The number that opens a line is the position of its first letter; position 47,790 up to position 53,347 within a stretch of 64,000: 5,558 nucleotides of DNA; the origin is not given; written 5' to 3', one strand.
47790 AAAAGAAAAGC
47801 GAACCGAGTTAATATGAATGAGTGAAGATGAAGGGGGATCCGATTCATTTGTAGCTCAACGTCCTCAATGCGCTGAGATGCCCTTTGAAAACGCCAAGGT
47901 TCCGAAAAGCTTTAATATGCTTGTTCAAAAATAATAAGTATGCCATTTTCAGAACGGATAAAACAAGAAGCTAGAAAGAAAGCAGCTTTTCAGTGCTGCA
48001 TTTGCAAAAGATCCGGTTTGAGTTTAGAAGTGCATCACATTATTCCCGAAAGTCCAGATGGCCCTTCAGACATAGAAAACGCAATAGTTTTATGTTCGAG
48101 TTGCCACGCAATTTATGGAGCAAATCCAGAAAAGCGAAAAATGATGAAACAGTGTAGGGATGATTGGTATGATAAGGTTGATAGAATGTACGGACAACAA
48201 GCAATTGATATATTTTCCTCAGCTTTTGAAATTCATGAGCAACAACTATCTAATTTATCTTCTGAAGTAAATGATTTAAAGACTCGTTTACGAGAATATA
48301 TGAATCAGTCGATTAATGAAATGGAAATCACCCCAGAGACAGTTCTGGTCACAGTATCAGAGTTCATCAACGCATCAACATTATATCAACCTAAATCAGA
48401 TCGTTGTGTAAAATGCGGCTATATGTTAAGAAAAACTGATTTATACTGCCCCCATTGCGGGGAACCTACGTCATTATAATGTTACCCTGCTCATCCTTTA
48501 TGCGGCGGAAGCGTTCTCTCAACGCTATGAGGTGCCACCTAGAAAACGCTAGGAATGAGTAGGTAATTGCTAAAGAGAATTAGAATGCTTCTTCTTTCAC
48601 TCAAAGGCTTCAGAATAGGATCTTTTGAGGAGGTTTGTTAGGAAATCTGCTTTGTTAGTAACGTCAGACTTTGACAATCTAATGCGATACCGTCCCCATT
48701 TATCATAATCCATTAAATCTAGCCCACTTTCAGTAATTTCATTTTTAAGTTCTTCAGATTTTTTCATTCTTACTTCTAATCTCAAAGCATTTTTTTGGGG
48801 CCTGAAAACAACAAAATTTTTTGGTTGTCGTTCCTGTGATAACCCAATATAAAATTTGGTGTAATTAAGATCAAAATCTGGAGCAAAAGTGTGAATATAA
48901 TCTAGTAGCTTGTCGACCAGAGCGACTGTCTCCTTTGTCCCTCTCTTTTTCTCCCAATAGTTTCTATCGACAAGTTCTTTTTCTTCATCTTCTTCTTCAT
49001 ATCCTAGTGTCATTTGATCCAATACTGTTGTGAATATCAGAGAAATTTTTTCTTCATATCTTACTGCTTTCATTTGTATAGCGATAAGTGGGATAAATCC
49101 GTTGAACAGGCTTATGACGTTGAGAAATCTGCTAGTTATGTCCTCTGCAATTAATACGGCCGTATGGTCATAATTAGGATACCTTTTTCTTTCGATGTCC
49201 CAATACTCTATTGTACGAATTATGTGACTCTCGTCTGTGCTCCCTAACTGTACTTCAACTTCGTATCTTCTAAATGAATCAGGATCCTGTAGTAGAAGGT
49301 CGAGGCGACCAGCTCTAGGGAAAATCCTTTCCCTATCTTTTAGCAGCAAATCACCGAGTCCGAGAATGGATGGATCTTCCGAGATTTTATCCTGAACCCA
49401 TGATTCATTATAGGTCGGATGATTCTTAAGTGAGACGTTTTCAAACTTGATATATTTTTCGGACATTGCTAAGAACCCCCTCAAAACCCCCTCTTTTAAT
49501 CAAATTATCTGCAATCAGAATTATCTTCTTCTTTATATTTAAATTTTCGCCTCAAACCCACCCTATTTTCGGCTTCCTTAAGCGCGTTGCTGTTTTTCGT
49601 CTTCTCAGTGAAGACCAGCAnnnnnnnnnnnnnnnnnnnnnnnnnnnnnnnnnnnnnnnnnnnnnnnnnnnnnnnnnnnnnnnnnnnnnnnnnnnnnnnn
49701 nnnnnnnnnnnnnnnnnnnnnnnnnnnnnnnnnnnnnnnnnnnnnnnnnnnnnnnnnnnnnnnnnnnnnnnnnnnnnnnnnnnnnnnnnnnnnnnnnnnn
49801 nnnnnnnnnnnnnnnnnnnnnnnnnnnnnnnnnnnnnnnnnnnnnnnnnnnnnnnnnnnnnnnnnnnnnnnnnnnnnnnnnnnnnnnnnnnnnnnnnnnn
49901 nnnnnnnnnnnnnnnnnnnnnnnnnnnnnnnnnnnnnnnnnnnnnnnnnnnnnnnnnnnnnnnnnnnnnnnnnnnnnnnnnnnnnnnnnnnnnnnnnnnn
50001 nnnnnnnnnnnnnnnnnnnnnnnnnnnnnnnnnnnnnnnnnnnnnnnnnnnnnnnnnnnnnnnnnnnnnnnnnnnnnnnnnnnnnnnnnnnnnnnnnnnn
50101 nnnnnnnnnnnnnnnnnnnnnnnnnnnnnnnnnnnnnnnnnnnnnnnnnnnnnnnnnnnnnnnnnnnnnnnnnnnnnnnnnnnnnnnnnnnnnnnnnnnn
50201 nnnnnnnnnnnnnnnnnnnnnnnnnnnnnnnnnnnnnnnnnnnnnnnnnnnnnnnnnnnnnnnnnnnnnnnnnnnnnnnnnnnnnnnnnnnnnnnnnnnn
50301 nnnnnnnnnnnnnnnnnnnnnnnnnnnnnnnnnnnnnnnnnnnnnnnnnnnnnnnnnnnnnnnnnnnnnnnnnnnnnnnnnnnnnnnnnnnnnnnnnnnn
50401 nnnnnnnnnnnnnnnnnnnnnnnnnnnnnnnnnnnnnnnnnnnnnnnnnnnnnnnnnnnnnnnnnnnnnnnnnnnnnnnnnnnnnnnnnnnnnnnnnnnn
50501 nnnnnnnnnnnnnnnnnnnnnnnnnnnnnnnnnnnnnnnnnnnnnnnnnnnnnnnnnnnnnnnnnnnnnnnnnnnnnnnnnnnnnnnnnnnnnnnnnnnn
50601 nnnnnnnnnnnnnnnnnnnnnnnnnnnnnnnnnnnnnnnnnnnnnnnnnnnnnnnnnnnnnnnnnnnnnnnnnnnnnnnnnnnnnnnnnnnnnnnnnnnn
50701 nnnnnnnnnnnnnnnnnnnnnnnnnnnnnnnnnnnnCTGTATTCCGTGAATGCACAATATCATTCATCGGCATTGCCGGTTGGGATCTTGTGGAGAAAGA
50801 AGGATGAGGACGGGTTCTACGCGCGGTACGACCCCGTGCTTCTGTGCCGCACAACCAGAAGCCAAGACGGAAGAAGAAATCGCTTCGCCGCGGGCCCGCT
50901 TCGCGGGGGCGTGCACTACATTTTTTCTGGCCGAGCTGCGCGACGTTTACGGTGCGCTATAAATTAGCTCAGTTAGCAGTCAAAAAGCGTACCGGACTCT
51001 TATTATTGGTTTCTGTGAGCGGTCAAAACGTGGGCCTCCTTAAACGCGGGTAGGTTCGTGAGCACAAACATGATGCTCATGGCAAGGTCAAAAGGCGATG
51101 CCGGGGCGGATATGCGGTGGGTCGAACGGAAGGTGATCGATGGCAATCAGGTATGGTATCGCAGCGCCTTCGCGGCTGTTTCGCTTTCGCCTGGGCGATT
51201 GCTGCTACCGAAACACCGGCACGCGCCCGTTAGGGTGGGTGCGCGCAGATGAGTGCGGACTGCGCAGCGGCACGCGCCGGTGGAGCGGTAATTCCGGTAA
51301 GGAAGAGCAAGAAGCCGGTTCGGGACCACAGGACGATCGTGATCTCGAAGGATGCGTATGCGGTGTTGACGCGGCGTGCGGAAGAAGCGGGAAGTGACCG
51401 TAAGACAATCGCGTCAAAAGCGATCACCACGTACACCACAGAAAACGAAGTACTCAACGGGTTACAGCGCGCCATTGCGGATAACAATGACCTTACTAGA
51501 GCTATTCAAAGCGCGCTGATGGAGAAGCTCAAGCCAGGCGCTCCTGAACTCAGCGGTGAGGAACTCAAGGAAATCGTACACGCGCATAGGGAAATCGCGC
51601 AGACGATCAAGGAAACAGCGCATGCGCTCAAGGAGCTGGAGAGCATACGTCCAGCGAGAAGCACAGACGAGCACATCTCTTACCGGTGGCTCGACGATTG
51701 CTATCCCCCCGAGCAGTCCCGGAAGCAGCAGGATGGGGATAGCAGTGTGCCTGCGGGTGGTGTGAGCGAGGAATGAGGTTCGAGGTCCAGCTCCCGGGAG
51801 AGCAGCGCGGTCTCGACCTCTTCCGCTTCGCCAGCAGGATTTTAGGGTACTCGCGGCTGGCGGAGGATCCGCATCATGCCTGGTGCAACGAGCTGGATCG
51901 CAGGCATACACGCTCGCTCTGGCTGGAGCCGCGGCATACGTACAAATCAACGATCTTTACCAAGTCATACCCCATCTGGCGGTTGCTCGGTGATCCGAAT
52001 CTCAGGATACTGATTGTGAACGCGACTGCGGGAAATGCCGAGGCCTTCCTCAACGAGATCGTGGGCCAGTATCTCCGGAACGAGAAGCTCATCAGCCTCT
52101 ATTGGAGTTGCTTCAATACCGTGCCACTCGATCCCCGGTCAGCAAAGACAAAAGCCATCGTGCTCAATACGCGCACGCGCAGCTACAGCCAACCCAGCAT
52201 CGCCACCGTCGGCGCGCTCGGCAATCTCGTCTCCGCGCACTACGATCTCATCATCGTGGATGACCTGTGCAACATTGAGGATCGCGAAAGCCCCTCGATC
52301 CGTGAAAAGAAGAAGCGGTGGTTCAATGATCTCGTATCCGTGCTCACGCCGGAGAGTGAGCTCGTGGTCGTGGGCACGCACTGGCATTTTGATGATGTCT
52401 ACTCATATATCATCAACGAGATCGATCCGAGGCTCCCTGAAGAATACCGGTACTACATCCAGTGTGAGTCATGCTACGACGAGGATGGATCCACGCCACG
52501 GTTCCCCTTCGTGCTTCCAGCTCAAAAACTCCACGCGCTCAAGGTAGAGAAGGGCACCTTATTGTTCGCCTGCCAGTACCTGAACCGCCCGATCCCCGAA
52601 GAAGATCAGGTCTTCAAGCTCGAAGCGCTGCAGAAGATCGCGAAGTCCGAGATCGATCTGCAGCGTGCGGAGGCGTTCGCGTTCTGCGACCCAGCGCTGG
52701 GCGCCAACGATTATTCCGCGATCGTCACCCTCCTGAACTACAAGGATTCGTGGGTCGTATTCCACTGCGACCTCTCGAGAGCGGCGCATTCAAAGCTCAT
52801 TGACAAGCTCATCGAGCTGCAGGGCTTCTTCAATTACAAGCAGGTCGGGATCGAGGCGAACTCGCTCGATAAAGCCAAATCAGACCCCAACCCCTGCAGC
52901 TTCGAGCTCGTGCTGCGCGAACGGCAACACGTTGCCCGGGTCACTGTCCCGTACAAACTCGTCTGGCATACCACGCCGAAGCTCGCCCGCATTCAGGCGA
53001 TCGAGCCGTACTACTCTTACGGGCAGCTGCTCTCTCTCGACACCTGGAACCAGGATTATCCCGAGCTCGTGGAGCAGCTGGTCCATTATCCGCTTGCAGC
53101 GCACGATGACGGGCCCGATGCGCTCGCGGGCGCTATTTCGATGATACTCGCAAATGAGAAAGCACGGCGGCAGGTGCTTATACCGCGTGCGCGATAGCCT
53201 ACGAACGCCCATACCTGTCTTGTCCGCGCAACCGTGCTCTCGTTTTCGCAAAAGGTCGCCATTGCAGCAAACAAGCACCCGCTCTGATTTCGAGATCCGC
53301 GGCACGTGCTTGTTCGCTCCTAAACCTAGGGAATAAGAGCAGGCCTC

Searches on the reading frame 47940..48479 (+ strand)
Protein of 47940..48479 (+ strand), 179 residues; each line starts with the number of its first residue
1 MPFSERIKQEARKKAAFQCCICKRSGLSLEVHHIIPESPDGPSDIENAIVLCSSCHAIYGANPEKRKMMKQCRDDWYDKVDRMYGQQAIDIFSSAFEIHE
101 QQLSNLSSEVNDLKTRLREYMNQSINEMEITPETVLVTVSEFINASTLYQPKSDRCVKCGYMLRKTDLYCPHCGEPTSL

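Call 30: search_protein_families(library=pfam, proteins=[window:47940-48479:+], max_evalue=0.0001)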
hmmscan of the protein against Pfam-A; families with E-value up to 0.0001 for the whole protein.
window:47940-48479:+ (179 aa): 4 families
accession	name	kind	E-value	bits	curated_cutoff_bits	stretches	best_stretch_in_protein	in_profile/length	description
PF01844.29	HNH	-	2.5e-10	40.8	21.4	1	19-58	1-43/47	HNH endonuclease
PF14279.12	HNH_5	-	1.1e-05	25.7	27.5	1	19-67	1-51/56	HNH endonuclease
PF13240.11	Zn_Ribbon_1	-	1.6e-05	25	25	1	156-176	2-22/23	zinc-ribbon domain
PF13391.12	HNH_2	-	3e-05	24.2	21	1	19-59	1-58/66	HNH endonuclease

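Call 70: search_protein_families(library=phrogs, proteins=[window:47940-48479:+], max_evalue=0.001)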
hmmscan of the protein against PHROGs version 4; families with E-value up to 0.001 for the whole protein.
window:47940-48479:+ (179 aa): 21 families
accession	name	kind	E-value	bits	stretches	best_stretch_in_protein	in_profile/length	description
phrog_589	-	DNA, RNA and nucleotide metabolism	1.8e-10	41.9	1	7-72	82-151/179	HNH endonuclease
phrog_144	-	DNA, RNA and nucleotide metabolism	2.9e-09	37.8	1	6-76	74-156/175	HNH endonuclease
phrog_119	-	DNA, RNA and nucleotide metabolism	3.2e-09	37.1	1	6-115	193-315/443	HNH endonuclease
phrog_333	-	DNA, RNA and nucleotide metabolism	1.3e-08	36.1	1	5-68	22-87/138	HNH endonuclease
phrog_5956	-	DNA, RNA and nucleotide metabolism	1.4e-08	35.5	1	8-79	51-127/138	HNH endonuclease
phrog_8048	-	DNA, RNA and nucleotide metabolism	2.7e-08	34.4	1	4-58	164-224/273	HNH endonuclease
phrog_7370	-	DNA, RNA and nucleotide metabolism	5.8e-08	33.8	1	3-75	28-105/115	HNH endonuclease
phrog_1271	-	DNA, RNA and nucleotide metabolism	9.4e-08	32.8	1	7-65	256-321/361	HNH endonuclease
phrog_6050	-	DNA, RNA and nucleotide metabolism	5.8e-07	29.7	1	11-74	306-373/402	HNH endonuclease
phrog_2214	-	DNA, RNA and nucleotide metabolism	1.8e-06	28.3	1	6-101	183-277/429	HNH endonuclease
phrog_740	-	DNA, RNA and nucleotide metabolism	1.9e-06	28.1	1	3-65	25-90/332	HNH endonuclease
phrog_5200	-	DNA, RNA and nucleotide metabolism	2.3e-06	28.7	1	6-115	30-142/154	HNH endonuclease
phrog_7785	-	DNA, RNA and nucleotide metabolism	3.9e-06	27.9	1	2-73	56-127/147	HNH endonuclease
phrog_338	-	DNA, RNA and nucleotide metabolism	6.2e-06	26.8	1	6-85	196-285/340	HNH endonuclease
phrog_6544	-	unknown function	9.1e-05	22.9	1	5-58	15-67/248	-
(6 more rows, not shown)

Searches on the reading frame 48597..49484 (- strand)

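Call 30: search_protein_families(library=pfam, proteins=[window:48597-49484:-], max_evalue=0.0001)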
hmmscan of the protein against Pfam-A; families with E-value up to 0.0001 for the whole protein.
window:48597-49484:- (295 aa): 1 family
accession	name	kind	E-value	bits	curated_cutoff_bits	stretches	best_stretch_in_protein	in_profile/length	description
PF18899.5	DUF5655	-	1.9e-07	31.6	24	1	179-291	7-107/109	Domain of unknown function (DUF5655)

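Call 70: search_protein_families(library=phrogs, proteins=[window:48597-49484:-], max_evalue=0.001)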
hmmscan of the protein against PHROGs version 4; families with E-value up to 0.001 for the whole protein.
window:48597-49484:- (295 aa): 0 families

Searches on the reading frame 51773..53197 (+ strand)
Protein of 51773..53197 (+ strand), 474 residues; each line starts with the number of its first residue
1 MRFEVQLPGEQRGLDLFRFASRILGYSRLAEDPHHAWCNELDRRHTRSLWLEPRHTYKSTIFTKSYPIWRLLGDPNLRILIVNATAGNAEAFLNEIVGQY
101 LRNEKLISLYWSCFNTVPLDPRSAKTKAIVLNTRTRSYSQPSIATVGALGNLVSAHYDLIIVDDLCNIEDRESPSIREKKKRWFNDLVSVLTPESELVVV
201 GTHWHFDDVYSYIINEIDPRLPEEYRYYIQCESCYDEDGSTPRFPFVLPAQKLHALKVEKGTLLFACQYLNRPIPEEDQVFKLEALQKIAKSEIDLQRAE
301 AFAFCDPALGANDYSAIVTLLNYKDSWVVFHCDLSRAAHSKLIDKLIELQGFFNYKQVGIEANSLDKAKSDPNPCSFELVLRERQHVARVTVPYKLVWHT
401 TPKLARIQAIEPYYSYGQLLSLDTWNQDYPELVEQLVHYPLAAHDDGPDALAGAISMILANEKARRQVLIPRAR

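Call 30: search_protein_families(library=pfam, proteins=[window:51773-53197:+], max_evalue=0.0001)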
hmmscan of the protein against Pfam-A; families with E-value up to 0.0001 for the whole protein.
window:51773-53197:+ (474 aa): 0 families

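Call 70: search_protein_families(library=phrogs, proteins=[window:51773-53197:+], max_evalue=0.001)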
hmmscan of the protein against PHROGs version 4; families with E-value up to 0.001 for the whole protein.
window:51773-53197:+ (474 aa): 4 families
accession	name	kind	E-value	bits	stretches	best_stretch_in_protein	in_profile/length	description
phrog_38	-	head and packaging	1.2e-68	233.5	1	34-468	294-713/760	terminase large subunit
phrog_4758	-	head and packaging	1.5e-11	45.1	1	53-216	65-220/243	terminase large subunit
phrog_5573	-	head and packaging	3.9e-10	40.6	1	244-466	28-242/250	terminase large subunit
phrog_17672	-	head and packaging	0.00099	19.1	0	47-211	67-225/395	terminase large subunit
